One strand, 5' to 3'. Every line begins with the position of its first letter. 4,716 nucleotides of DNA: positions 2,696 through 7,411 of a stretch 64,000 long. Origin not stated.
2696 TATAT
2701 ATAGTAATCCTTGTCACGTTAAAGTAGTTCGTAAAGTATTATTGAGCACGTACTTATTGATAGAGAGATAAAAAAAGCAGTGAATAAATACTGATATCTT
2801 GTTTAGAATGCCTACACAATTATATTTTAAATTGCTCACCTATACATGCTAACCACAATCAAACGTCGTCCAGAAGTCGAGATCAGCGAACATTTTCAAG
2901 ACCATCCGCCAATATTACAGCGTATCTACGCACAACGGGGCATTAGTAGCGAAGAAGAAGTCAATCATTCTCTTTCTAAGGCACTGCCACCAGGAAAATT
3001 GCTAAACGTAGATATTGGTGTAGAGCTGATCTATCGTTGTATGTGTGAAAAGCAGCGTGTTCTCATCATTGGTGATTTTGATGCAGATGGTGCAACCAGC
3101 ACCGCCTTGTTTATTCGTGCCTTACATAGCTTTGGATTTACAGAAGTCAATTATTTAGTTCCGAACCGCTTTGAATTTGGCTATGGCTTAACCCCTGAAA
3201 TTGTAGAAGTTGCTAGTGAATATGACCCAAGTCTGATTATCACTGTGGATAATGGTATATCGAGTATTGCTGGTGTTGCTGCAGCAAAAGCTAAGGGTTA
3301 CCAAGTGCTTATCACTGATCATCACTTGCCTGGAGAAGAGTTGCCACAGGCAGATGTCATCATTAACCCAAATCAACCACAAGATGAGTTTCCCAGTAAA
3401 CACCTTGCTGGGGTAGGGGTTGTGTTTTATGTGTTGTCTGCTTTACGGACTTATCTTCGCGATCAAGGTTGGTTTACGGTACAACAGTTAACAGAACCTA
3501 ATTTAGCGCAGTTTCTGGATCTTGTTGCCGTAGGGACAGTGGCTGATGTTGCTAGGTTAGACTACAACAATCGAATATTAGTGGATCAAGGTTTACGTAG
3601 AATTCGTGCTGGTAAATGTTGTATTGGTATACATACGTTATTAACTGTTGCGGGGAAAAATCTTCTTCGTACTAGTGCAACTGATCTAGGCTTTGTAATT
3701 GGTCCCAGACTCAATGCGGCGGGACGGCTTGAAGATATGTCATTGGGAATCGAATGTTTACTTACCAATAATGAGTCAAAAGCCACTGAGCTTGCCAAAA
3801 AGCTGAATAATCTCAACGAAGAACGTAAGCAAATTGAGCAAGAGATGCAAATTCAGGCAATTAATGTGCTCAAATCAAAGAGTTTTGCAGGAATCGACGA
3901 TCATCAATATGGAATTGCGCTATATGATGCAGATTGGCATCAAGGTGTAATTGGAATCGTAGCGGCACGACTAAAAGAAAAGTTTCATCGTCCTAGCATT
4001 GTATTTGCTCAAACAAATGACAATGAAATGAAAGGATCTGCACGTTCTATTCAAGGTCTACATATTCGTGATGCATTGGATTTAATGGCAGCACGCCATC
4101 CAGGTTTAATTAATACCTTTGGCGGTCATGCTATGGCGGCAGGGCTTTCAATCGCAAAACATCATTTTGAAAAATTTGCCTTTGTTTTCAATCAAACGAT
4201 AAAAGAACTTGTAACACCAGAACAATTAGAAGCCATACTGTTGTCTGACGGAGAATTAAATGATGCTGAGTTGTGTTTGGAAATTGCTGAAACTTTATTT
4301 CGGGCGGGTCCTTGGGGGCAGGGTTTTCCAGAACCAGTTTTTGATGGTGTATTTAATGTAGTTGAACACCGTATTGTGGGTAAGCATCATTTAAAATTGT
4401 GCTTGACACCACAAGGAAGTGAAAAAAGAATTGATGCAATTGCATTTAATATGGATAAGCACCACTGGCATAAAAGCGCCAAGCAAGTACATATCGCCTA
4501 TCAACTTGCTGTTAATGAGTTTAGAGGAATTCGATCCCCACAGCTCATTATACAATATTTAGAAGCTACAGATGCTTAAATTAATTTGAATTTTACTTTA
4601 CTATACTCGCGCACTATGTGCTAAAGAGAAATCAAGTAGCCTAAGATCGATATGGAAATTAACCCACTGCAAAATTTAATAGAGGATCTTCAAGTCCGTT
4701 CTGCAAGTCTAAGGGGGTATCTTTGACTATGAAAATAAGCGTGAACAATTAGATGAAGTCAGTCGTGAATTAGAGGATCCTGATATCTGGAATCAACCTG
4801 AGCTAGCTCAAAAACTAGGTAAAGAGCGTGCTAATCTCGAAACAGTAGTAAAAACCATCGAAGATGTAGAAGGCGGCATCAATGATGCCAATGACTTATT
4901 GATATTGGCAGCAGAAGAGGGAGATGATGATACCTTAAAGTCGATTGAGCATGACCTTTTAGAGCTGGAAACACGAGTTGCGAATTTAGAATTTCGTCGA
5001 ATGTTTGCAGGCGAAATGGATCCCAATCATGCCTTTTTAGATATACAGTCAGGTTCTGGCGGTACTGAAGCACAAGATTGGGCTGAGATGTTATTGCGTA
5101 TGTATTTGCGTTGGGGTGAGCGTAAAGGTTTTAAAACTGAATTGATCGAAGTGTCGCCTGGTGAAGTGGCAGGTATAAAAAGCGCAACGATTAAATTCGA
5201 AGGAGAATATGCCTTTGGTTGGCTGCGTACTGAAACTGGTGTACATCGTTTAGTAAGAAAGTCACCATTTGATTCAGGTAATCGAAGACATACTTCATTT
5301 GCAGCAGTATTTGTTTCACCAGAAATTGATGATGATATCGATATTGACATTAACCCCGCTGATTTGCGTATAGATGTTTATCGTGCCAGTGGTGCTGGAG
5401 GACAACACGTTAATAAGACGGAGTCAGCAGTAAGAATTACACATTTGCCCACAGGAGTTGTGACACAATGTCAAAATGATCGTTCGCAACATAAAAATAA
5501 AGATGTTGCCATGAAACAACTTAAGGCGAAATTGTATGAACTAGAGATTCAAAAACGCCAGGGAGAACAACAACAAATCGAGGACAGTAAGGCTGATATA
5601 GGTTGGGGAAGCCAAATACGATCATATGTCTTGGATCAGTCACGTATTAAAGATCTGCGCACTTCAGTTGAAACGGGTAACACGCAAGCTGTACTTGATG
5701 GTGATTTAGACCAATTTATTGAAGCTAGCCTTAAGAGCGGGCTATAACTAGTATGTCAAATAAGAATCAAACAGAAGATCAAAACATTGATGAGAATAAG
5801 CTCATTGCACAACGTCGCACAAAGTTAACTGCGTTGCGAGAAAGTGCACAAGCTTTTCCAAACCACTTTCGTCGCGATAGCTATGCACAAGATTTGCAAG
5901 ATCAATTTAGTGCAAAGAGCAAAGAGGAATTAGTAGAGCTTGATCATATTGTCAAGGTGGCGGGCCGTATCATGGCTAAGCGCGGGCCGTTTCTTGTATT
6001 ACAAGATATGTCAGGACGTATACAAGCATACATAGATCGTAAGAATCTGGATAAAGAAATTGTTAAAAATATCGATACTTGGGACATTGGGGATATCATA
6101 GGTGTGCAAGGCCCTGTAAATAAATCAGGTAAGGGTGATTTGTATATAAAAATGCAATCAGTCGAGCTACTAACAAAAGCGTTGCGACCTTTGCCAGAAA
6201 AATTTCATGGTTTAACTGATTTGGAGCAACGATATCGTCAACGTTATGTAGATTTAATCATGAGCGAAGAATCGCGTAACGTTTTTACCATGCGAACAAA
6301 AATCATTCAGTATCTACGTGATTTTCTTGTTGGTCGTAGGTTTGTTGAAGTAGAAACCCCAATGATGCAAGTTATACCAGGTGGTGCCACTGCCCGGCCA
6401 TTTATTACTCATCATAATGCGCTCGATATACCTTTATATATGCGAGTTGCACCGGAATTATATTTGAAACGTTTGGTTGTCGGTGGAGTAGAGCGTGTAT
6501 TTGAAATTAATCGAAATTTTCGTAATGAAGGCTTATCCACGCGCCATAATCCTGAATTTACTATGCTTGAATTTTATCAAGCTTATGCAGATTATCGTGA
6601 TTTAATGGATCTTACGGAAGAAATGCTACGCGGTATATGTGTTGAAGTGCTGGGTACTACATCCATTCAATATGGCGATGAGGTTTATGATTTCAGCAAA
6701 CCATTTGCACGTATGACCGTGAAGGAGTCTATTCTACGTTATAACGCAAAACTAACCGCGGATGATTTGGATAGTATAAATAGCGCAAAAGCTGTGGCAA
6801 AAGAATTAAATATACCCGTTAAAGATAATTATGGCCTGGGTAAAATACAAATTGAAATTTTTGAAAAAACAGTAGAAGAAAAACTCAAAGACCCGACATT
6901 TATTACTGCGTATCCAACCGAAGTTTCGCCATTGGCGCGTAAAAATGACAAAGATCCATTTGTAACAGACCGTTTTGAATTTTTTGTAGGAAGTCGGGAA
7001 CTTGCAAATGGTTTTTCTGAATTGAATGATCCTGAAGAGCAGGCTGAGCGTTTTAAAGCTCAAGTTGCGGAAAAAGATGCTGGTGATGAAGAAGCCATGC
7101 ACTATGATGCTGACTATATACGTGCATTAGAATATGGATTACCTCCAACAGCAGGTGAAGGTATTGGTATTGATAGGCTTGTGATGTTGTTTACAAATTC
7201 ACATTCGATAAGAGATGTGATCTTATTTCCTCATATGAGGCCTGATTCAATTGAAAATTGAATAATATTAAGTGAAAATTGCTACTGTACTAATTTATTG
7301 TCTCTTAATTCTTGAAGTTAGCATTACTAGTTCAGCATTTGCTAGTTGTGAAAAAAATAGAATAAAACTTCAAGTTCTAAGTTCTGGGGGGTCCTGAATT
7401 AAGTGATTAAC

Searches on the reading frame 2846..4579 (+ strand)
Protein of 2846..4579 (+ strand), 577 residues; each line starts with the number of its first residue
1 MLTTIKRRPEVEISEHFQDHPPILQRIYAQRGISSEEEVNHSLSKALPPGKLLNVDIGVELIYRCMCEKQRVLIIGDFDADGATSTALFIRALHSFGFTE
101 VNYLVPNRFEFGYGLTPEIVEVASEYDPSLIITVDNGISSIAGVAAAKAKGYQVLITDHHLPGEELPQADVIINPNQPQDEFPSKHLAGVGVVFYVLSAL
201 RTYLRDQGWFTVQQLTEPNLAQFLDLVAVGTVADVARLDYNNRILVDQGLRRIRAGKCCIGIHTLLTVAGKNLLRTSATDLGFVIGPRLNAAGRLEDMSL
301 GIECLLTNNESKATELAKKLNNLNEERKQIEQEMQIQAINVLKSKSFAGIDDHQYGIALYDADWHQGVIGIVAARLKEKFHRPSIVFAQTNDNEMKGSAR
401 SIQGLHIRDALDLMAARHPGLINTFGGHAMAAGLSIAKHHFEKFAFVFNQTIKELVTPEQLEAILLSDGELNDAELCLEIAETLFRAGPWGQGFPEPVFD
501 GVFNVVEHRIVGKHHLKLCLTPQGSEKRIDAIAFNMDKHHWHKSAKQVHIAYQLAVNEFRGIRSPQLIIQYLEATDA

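Call 10: search_protein_families(library=ncbifam, proteins=[window:2846-4579:+], max_evalue=0.00001)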
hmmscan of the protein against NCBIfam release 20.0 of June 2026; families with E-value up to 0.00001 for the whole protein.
window:2846-4579:+ (577 aa): 5 families
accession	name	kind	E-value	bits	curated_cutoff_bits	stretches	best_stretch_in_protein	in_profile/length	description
NF008290.0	PRK11070.1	equivalog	1.1e-229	763.8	900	1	3-574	5-576/577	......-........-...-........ exonuclease RecJ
TIGR00644.1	recJ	equivalog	3.7e-157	523.9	396.9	1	22-570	3-544/546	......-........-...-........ exonuclease RecJ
NF053576.1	RecJ_archaeal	equivalog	1.7e-24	86.5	360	2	289-454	290-451/452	RecJ family nuclease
NF053575.1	GAN_nuclease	exception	6.7e-16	57.9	850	1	289-453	302-465/467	GINS-associated RecJ family nuclease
NF040701.1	RecJ_Meth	equivalog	2e-12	46.7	550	0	68-212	6-141/449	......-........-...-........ exonuclease RecJ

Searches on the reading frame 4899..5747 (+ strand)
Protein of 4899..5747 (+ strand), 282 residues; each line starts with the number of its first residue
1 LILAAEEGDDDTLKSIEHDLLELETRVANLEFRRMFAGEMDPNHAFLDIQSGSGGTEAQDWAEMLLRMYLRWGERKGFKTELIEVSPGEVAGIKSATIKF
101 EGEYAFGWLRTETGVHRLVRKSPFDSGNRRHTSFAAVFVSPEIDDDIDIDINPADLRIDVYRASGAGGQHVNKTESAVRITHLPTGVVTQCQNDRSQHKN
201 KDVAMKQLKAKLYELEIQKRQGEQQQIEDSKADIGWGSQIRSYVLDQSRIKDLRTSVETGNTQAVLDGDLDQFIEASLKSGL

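Call 10: search_protein_families(library=ncbifam, proteins=[window:4899-5747:+], max_evalue=0.00001)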
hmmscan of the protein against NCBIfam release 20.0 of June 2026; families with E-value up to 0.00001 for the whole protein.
window:4899-5747:+ (282 aa): 5 families
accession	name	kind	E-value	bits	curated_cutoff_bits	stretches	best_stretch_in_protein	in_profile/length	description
TIGR00020.2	prfB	exception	7.6e-139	462.6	370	1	3-279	76-353/353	peptide chain release factor 2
NF001859.2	PRK00591.1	equivalog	6.8e-76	255.6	400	1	9-278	66-339/347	peptide chain release factor 1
TIGR00019.1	prfA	equivalog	1.5e-75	254.4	423.25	1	11-277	76-346/361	peptide chain release factor 1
TIGR03072.1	release_prfH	equivalog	1.1e-36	126.3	166.65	1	46-243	2-195/200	peptide chain release factor H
NF006718.0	PRK09256.1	equivalog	8.3e-12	45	100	1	148-181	9-42/140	alternative ribosome rescue aminoacyl-tRNA hydrolase ArfB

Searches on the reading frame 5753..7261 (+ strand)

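Call 10: search_protein_families(library=ncbifam, proteins=[window:5753-7261:+], max_evalue=0.00001)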
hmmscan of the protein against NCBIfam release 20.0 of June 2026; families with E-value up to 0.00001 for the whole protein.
window:5753-7261:+ (502 aa): 16 families
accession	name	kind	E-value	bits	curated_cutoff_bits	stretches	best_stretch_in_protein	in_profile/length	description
NF001756.1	PRK00484.1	subfamily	7.7e-216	717.4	468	1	15-497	1-487/488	lysine--tRNA ligase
NF009101.0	PRK12445.1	subfamily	1.7e-209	696.6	1026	1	5-498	6-504/505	lysine--tRNA ligase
TIGR00499.1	lysS_bact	equivalog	1.8e-200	666.8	427.6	1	15-498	3-495/496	lysine--tRNA ligase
NF002821.0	PRK02983.1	equivalog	1.6e-147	493.3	742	1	14-498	618-1101/1102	bifunctional lysylphosphatidylglycerol synthetase/lysine--tRNA ligase LysX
TIGR00462.1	genX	equivalog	1.2e-71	241.7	286.9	1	180-492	3-304/304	EF-P lysine aminoacylase EpmA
NF006828.0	PRK09350.1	equivalog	1.5e-60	205.2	264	1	176-494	14-322/325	elongation factor P--(R)-beta-lysine ligase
TIGR00458.1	aspS_nondisc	equivalog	2.2e-50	171.9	368.4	1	65-495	22-422/428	aspartate--tRNA(Asn) ligase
NF003483.0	PRK05159.1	equivalog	1.9e-49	168.8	353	1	66-493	19-430/438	aspartate--tRNA(Asn) ligase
TIGR00459.1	aspS_bact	equivalog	1.9e-41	142.1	373.85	2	79-331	35-282/586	aspartate--tRNA ligase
NF001750.0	PRK00476.1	equivalog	1.3e-40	139.3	443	2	79-331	37-287/590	aspartate--tRNA ligase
NF003037.0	PRK03932.1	equivalog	1.2e-29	103.6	414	1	63-495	15-445/451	asparagine--tRNA ligase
TIGR00457.1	asnS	equivalog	1.6e-29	103.1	342.6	1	64-495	16-449/455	asparagine--tRNA ligase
NF009460.0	PRK12820.1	equivalog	1.3e-27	96.2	1379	2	159-328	155-312/723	bifunctional aspartyl-tRNA synthetase/aspartyl/glutamyl-tRNA amidotransferase subunit C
NF005054.0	PRK06462.1-4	equivalog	7.5e-19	67.9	309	1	167-332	14-191/318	asparagine synthetase A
NF005052.0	PRK06462.1-1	equivalog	1.2e-18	67.3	368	1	167-494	38-345/353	asparagine synthetase A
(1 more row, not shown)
